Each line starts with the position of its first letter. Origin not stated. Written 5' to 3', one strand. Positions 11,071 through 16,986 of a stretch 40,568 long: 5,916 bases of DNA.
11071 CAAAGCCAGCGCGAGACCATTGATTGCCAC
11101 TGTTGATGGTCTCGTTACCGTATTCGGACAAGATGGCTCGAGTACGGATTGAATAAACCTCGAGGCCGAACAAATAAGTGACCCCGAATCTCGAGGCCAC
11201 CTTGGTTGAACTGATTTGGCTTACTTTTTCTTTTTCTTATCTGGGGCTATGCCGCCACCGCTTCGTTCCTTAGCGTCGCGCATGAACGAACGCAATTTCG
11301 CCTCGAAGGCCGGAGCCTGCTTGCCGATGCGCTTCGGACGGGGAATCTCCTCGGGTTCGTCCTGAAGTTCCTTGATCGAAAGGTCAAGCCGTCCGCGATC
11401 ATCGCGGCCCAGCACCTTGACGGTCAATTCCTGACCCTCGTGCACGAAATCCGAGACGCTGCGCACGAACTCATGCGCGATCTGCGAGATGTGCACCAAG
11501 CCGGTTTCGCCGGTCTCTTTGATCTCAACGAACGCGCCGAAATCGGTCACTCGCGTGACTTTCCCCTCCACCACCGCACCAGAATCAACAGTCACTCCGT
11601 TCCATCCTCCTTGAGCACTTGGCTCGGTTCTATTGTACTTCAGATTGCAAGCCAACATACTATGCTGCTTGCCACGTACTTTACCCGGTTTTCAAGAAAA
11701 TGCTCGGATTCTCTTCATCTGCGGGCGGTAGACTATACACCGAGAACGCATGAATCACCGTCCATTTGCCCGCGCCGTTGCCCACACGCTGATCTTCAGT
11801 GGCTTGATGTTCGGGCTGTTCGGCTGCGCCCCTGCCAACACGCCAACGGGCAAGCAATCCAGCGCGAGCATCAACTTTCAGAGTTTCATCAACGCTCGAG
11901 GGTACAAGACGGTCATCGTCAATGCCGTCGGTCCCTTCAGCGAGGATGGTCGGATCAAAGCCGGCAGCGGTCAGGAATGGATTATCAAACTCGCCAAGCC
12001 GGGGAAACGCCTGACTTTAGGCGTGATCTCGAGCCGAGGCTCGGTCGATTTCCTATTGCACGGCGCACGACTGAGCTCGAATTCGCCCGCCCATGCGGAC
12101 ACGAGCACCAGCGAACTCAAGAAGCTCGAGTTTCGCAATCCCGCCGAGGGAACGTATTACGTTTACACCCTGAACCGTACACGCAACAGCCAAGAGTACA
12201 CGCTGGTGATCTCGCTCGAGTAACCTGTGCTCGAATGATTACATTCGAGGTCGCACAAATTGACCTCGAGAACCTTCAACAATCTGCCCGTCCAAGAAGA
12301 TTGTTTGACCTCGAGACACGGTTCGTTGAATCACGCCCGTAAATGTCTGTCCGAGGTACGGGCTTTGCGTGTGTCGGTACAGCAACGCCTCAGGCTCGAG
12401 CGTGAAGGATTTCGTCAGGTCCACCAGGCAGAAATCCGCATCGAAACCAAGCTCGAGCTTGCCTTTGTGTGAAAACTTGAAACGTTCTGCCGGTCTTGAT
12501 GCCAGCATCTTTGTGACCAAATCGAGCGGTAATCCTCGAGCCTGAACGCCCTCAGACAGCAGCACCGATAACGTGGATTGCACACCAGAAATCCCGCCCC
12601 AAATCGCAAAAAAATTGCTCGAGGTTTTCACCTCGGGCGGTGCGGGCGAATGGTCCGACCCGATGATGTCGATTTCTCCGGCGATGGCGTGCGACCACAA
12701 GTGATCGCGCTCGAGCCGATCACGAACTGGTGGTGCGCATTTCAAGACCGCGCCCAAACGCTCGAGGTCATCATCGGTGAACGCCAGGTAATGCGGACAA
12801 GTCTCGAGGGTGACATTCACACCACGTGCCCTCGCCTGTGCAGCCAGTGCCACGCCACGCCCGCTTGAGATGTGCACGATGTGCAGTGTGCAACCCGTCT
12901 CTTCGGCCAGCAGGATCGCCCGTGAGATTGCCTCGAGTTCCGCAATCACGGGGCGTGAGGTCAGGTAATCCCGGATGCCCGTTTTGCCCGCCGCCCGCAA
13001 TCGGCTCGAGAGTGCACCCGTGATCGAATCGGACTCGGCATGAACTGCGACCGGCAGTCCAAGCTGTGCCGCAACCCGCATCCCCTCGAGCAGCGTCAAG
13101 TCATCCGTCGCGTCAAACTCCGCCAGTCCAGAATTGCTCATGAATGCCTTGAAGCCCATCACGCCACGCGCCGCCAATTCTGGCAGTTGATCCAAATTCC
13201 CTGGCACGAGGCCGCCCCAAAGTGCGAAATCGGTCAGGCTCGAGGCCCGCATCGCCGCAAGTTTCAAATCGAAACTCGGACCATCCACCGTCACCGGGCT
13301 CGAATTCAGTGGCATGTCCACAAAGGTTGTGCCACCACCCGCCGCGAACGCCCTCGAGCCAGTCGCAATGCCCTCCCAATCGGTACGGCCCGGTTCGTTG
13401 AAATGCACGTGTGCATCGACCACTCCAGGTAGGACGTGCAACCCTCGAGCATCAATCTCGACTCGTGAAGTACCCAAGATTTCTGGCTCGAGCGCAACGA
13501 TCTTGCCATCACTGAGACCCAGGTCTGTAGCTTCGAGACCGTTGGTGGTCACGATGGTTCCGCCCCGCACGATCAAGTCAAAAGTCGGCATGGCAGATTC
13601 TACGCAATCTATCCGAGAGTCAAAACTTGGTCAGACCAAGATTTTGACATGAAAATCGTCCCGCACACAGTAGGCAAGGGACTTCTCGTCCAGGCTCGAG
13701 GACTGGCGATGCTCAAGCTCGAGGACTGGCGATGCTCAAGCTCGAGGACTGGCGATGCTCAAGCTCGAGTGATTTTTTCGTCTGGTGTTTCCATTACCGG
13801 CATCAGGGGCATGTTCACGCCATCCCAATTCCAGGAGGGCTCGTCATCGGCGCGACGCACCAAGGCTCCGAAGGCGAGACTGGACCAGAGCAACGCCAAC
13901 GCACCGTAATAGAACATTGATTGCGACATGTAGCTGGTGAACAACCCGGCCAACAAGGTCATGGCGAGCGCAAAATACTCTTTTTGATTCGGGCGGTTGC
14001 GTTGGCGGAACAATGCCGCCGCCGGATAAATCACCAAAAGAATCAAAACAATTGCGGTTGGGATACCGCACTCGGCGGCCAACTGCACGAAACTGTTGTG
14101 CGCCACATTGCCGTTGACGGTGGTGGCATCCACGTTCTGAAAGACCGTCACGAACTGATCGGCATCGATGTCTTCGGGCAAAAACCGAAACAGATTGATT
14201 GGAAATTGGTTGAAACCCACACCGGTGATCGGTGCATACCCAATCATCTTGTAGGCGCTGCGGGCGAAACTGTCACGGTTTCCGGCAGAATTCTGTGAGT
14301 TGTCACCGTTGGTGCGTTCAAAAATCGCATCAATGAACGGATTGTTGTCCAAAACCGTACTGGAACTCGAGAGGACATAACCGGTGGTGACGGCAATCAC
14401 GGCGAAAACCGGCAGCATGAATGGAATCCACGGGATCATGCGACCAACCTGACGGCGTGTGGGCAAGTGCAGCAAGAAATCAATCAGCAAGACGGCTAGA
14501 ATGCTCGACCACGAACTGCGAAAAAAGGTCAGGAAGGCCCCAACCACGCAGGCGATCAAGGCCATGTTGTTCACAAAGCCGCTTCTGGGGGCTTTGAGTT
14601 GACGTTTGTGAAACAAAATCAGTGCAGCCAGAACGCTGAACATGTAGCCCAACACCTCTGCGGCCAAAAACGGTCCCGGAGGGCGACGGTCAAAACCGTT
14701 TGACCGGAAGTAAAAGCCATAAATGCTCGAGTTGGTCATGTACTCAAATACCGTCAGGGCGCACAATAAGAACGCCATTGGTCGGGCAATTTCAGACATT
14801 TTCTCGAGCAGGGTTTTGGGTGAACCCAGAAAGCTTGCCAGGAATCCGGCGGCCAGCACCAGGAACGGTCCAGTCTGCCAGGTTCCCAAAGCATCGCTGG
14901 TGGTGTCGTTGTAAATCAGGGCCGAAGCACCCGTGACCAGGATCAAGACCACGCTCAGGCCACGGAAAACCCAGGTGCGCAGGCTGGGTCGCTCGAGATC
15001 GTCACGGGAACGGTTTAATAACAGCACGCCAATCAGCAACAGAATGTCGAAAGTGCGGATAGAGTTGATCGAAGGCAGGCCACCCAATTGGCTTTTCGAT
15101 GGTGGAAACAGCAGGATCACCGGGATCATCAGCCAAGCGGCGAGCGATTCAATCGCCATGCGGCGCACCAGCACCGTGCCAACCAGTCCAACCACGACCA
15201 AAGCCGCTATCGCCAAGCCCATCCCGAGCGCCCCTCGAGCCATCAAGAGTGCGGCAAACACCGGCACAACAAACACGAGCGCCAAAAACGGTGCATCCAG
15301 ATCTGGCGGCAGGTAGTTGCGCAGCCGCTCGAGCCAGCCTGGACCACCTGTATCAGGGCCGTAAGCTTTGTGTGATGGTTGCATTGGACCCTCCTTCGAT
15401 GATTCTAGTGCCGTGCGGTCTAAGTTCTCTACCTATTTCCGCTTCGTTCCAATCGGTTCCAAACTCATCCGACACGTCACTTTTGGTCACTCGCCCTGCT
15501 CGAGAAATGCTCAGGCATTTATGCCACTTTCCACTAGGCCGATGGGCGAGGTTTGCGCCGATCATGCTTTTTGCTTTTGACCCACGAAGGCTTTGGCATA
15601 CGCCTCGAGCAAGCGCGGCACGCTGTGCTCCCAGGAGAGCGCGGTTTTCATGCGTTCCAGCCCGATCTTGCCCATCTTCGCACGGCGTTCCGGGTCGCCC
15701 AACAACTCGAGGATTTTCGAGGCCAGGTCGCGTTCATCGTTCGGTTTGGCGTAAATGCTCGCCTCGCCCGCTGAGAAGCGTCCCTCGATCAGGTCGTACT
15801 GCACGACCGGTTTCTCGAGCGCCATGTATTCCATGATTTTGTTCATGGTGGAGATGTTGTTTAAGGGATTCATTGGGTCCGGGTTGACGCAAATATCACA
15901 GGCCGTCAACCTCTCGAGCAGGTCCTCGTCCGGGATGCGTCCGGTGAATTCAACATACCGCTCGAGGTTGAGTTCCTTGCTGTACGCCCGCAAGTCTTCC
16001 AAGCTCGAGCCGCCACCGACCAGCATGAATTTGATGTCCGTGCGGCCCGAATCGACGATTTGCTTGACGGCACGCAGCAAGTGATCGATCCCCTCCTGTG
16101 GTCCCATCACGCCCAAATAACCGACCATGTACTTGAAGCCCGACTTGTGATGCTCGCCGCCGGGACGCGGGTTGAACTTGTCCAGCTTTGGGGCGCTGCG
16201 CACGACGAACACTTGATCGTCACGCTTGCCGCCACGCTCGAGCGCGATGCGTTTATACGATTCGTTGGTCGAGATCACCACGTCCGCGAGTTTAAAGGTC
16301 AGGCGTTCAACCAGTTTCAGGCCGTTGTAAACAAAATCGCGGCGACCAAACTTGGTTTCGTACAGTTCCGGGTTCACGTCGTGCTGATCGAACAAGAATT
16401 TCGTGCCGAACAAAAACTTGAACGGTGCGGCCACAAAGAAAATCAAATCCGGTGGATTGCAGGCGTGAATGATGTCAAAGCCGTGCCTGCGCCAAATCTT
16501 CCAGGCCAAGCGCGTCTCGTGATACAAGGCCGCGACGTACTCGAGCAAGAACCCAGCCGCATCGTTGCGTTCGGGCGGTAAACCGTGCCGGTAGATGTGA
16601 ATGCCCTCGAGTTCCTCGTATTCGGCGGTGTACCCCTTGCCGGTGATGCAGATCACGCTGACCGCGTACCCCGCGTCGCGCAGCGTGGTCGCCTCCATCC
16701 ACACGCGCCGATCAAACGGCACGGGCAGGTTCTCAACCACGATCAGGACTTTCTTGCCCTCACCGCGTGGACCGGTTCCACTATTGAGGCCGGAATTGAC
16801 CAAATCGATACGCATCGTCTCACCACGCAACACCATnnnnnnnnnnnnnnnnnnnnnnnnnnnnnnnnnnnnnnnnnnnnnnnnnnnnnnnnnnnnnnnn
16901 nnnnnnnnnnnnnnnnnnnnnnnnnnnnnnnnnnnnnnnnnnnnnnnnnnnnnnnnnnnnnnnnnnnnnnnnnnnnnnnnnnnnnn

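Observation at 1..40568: CTCGAG occurs ~285 times in 40.6 kb: a HIP1-like highly iterated palindrome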

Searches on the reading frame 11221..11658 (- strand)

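Call 45: search_protein_families(library=pfam, proteins=[window:11221-11658:-], max_evalue=0.001)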
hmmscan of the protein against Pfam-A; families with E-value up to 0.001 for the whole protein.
window:11221-11658:- (145 aa): 1 family
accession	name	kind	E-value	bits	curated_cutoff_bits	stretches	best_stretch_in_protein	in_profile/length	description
PF00575.29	S1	-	1.5e-17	64.1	22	1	26-96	4-74/74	S1 RNA binding domain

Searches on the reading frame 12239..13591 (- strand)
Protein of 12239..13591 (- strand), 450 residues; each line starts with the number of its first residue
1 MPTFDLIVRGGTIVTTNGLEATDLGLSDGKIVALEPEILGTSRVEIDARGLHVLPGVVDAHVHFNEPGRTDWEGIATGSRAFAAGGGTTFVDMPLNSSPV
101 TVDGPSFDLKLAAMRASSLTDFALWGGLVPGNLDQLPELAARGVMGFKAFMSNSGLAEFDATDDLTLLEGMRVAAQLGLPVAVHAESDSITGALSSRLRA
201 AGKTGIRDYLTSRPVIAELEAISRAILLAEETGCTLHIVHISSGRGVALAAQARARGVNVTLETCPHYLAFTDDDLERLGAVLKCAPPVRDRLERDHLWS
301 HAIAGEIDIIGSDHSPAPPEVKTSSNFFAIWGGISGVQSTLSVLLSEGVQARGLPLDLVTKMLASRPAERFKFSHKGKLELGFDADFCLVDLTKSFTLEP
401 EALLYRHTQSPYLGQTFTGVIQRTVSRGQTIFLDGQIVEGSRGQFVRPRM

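Call 5: search_protein_families(library=pfam, proteins=[window:12239-13591:-])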
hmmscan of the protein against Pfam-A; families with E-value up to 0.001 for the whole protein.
window:12239-13591:- (450 aa): 2 families
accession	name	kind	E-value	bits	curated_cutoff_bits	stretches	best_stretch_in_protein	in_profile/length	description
PF01979.26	Amidohydro_1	-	2.2e-20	73.7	25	1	53-430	2-344/345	Amidohydrolase family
PF07969.17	Amidohydro_3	-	6.7e-15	56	29.7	2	155-431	255-471/472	Amidohydrolase family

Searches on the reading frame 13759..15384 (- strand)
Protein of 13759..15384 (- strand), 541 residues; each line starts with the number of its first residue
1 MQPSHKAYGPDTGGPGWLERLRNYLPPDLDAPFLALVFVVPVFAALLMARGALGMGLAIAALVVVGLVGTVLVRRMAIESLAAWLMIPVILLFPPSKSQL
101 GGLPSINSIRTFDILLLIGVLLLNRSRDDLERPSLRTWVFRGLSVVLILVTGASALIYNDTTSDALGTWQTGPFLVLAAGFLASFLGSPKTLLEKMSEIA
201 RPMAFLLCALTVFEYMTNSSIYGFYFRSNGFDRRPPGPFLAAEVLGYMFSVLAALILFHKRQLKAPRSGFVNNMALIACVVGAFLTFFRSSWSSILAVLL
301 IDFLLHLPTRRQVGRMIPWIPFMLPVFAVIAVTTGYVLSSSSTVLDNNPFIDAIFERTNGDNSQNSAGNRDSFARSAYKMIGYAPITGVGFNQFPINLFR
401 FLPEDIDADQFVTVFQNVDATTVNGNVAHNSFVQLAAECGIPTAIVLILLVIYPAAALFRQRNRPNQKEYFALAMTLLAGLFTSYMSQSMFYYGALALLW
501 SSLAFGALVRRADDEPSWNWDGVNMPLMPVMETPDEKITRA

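Call 5: search_protein_families(library=pfam, proteins=[window:13759-15384:-])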
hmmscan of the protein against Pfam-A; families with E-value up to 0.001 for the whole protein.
window:13759-15384:- (541 aa): 1 family
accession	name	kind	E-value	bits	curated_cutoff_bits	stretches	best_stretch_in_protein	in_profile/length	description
PF04932.20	Wzy_C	-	4.1e-14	53.1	31.7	1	275-448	2-149/149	O-Antigen ligase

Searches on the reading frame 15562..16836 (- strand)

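Call 5: search_protein_families(library=pfam, proteins=[window:15562-16836:-])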
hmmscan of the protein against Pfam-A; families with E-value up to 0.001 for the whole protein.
window:15562-16836:- (424 aa): 5 families
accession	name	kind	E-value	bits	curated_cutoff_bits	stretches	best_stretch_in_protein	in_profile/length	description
PF13692.12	Glyco_trans_1_4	-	1.2e-22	81.2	27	1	237-381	3-142/142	Glycosyl transferases group 1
PF00534.26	Glycos_transf_1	-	8.2e-20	71.5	26.4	1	235-392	15-169/172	Glycosyl transferases group 1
PF13579.12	Glyco_trans_4_4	-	1.2e-12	48.9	29.7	1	43-211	5-155/158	Glycosyl transferase 4-like domain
PF13439.12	Glyco_transf_4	-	1.5e-10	41.8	28.5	1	45-212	8-162/170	Glycosyltransferase Family 4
PF13524.12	Glyco_trans_1_2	-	9.8e-10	39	25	1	260-410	12-143/144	Glycosyl transferase-like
